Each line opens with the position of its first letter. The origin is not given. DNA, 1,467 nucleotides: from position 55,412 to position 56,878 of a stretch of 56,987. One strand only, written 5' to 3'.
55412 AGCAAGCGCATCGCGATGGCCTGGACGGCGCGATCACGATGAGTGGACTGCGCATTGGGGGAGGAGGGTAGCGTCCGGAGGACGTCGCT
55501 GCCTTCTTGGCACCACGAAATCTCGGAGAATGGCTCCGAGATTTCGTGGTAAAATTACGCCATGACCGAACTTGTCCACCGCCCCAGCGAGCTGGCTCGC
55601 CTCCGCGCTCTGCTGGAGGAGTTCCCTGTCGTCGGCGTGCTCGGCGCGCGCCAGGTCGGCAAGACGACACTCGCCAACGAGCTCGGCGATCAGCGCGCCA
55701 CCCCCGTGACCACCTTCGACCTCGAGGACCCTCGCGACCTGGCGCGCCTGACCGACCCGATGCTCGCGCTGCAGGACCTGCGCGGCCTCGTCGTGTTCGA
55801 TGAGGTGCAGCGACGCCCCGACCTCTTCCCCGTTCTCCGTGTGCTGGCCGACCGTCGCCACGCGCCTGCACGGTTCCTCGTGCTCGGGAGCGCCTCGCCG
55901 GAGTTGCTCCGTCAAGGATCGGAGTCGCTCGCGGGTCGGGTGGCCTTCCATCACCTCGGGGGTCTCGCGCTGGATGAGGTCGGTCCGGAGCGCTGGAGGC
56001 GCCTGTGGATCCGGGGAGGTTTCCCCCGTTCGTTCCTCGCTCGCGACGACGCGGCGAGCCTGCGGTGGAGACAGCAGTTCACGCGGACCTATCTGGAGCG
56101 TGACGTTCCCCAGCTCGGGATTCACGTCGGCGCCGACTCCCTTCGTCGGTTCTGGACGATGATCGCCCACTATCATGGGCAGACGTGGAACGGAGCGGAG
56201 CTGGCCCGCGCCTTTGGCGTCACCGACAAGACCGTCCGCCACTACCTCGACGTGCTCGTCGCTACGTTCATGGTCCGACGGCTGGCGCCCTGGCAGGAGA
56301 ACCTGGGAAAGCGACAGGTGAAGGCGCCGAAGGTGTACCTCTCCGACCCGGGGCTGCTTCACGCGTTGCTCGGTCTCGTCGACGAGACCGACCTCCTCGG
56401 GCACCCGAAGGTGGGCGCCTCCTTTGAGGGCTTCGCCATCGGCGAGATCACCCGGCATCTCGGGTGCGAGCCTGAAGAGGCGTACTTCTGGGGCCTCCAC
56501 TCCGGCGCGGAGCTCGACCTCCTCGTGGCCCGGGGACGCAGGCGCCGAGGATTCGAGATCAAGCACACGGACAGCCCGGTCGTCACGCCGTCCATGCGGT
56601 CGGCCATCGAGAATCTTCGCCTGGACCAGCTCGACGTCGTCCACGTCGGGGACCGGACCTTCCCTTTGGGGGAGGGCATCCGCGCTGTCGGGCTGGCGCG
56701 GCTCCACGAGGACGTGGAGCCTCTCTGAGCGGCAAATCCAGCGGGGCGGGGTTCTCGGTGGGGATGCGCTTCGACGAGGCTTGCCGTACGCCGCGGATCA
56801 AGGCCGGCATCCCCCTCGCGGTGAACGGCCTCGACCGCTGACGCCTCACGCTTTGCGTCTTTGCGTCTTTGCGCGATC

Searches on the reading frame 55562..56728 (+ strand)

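Call 57: search_protein_families(library=pfam, proteins=[window:55562-56728:+], max_evalue=0.0001)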
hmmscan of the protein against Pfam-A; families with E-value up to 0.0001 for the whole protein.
window:55562-56728:+ (388 aa): 2 families
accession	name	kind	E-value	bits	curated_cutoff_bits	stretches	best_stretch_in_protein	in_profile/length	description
PF13635.12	DUF4143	-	8.4e-42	143.1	28.1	1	179-335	1-159/160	Domain of unknown function (DUF4143)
PF13173.12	AAA_14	-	2.1e-22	80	27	1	22-140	3-128/129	AAA domain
